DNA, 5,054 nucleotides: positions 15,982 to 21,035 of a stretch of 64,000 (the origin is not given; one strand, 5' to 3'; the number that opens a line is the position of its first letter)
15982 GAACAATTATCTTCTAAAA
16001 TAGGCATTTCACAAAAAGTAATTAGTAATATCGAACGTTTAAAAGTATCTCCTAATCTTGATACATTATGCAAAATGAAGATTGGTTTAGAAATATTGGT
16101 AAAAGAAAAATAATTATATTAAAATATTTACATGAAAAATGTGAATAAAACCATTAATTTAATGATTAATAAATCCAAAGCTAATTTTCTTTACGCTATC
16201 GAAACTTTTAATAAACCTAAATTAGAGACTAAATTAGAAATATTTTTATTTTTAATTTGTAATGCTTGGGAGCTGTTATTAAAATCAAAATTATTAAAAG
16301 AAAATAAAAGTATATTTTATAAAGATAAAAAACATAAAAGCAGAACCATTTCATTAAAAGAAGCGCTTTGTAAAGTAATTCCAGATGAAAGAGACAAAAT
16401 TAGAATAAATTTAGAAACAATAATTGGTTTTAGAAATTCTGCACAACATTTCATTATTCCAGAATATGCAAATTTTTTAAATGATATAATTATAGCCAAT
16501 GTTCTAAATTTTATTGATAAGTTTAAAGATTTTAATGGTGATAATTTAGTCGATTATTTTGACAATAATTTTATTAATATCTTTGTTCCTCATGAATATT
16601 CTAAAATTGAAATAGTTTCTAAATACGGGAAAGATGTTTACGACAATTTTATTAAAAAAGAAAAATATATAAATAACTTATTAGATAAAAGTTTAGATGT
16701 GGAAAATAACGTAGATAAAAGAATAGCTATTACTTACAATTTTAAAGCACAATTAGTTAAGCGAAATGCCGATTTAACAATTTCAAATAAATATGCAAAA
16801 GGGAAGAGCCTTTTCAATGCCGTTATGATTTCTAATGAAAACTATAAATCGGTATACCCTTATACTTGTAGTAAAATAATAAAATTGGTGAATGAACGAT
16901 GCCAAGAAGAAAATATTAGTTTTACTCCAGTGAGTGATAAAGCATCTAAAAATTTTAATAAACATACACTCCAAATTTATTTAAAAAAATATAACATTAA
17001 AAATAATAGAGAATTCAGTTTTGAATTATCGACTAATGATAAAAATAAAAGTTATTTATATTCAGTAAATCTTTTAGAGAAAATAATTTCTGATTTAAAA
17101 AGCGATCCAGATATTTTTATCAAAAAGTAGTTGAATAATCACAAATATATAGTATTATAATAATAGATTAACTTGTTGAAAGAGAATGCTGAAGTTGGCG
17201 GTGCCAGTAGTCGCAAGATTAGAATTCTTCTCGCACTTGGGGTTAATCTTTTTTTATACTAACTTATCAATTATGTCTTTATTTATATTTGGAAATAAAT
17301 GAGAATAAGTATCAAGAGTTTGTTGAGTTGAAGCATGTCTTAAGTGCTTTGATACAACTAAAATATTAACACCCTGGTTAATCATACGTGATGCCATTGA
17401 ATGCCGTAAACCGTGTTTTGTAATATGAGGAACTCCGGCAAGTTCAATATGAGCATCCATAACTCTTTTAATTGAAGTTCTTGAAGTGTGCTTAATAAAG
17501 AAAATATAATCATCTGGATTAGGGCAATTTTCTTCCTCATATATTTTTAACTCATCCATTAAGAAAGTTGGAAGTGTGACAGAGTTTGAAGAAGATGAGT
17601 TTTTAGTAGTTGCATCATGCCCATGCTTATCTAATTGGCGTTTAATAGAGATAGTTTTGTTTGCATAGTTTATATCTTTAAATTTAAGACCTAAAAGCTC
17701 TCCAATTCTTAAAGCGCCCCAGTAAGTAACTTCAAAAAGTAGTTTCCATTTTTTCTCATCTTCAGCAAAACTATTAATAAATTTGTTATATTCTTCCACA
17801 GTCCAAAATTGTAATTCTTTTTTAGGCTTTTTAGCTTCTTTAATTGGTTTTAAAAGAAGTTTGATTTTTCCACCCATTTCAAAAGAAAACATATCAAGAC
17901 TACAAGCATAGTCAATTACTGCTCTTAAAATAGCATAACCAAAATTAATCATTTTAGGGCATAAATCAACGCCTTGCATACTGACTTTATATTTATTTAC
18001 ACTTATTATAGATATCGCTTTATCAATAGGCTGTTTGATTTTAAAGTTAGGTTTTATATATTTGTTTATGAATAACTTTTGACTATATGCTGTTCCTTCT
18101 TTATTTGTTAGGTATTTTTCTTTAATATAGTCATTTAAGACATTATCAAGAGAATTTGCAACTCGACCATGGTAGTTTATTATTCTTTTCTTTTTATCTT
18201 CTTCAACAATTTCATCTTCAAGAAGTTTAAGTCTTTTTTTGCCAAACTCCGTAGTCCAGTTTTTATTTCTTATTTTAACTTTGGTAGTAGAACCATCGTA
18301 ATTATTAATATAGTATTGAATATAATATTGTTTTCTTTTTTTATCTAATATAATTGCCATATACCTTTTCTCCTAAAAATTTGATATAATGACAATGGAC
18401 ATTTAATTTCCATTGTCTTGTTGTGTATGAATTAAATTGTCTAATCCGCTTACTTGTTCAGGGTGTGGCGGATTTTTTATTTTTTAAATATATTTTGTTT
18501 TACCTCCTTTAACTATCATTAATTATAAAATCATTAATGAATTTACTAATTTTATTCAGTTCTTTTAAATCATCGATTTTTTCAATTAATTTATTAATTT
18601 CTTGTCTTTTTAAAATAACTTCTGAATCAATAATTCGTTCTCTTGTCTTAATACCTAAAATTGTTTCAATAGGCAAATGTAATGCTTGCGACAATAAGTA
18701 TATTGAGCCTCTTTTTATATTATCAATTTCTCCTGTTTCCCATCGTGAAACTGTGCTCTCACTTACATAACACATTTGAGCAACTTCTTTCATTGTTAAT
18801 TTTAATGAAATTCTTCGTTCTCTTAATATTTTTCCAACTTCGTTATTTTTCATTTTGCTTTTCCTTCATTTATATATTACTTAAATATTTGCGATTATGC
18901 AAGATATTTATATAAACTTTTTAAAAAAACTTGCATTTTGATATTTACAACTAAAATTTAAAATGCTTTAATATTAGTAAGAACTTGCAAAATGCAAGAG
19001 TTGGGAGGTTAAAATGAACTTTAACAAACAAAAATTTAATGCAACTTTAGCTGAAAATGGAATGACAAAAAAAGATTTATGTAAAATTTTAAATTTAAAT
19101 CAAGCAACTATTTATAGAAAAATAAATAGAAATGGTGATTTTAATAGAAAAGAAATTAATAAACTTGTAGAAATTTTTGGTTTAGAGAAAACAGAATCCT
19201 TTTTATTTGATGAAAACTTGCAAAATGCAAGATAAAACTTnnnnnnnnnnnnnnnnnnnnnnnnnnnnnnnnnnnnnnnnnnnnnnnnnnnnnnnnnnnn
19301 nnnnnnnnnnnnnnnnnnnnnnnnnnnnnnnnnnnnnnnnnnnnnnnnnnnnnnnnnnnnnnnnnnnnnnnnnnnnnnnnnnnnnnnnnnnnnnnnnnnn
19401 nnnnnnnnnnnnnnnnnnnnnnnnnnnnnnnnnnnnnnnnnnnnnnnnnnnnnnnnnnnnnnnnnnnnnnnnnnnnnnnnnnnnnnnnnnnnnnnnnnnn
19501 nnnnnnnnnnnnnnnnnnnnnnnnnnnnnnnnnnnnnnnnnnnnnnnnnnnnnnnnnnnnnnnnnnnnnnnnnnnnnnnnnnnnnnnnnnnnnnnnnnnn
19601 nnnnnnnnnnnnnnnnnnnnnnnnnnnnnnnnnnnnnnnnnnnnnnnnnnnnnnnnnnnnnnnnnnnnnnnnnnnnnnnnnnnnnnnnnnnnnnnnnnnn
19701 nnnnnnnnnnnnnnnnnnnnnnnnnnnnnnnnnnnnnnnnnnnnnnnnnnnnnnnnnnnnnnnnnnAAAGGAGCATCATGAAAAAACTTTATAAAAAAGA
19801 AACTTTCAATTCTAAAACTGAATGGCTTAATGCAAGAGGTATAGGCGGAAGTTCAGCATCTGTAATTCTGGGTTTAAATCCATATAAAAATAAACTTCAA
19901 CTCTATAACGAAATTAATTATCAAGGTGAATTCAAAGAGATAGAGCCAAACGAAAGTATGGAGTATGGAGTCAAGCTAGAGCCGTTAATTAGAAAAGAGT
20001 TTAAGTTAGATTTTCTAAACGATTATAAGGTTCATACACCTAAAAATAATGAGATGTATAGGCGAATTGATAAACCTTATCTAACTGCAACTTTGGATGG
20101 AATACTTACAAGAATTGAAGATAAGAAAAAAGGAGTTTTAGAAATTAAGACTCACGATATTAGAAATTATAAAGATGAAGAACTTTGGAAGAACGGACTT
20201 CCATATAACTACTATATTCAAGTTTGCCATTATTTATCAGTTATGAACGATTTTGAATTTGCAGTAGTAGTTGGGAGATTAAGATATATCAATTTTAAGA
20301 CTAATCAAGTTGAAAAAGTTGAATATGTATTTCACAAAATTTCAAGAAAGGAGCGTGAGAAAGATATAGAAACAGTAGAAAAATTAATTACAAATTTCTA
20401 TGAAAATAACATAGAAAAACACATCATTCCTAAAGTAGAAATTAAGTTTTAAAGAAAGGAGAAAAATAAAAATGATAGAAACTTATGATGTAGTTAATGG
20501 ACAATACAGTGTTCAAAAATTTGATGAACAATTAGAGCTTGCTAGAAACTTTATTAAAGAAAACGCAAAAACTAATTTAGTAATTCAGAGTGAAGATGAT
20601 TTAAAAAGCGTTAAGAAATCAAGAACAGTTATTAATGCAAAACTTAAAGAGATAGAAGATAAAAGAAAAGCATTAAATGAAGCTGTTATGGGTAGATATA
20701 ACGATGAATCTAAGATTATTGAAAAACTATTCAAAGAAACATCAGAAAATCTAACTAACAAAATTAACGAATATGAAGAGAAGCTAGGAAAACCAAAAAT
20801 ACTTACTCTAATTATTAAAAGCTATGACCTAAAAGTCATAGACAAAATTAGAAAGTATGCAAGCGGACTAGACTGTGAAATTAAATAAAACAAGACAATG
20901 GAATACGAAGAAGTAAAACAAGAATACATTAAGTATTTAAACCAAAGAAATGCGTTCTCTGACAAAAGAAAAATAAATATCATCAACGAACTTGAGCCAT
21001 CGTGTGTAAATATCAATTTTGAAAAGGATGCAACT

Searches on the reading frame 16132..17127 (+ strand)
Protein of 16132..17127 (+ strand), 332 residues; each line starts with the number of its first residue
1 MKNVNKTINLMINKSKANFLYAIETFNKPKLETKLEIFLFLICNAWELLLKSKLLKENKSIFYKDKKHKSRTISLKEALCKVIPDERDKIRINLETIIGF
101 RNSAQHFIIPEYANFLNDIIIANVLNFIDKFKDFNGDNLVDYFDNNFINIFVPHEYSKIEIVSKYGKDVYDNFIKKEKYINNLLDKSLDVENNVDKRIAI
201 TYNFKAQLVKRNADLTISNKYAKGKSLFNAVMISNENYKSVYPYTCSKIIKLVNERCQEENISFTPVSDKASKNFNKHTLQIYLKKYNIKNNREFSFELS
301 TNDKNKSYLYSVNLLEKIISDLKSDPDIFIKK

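Call 21: search_protein_families(library=pfam, proteins=[window:16132-17127:+], max_evalue=0.01)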
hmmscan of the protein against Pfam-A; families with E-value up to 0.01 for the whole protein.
window:16132-17127:+ (332 aa): 2 families
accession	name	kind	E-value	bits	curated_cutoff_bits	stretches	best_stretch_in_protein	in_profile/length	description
PF12358.13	DUF3644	-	1.4e-37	129.5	27.6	1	11-180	2-179/183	Domain of unknown function (DUF3644)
PF18740.7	EC042_2821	-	2e-15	57.6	24.9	1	239-331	3-94/97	EC042_2821-like Restriction Endonuclease-like domain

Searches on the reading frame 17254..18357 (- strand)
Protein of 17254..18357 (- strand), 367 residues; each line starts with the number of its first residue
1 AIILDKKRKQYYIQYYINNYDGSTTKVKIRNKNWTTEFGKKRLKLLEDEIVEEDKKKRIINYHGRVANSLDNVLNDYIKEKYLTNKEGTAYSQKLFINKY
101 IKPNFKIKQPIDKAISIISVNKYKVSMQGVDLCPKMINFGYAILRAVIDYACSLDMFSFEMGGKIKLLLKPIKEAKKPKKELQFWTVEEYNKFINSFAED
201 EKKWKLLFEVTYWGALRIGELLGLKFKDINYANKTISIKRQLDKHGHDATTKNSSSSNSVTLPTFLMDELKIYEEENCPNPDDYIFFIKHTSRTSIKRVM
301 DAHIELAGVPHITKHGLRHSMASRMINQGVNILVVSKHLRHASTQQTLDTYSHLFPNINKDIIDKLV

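Call 20: search_protein_families(library=pfam, proteins=[window:17254-18357:-], max_evalue=0.01)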
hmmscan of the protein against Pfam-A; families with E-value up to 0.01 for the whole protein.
window:17254-18357:- (367 aa): 2 families
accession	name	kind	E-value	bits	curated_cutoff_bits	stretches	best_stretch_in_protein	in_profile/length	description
PF00589.27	Phage_integrase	-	1e-22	81.2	27.1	1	186-355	4-169/172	Phage integrase family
PF14659.12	Phage_int_SAM_3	-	0.0096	16.6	22.6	1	72-106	4-38/58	Phage integrase, N-terminal SAM-like domain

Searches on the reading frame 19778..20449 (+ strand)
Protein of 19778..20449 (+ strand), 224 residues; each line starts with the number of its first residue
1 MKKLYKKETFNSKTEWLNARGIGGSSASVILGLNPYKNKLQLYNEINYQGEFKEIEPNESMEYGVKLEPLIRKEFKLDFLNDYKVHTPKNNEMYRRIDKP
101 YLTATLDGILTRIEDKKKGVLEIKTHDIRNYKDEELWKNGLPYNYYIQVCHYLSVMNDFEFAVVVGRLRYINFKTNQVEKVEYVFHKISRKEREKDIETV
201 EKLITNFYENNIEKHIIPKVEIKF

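Call 20: search_protein_families(library=pfam, proteins=[window:19778-20449:+], max_evalue=0.01)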
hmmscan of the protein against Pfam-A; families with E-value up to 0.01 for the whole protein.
window:19778-20449:+ (224 aa): 1 family
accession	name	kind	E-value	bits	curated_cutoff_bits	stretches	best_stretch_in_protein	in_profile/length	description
PF09588.16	YqaJ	-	3.6e-24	86.2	22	1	15-155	1-146/150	YqaJ-like viral recombinase domain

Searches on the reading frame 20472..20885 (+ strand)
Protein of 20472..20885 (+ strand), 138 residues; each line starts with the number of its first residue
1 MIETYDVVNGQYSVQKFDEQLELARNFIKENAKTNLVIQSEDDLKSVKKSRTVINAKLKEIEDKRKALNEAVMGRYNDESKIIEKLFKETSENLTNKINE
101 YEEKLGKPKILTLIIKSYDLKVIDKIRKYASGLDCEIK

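Call 20: search_protein_families(library=pfam, proteins=[window:20472-20885:+], max_evalue=0.01)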
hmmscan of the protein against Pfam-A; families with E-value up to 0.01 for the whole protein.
window:20472-20885:+ (138 aa): 3 families
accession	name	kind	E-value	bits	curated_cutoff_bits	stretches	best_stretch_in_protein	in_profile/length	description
PF07083.16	DUF1351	-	0.00018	21.7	27.8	1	38-105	33-103/210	Protein of unknown function (DUF1351)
PF06109.18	HlyE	-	0.0033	17.2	25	1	7-104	228-331/333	Haemolysin E (HlyE)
PF16454.10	PI3K_P85_iSH2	-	0.0049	16.9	31.5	0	17-75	64-114/161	Phosphatidylinositol 3-kinase regulatory subunit P85 inter-SH2 domain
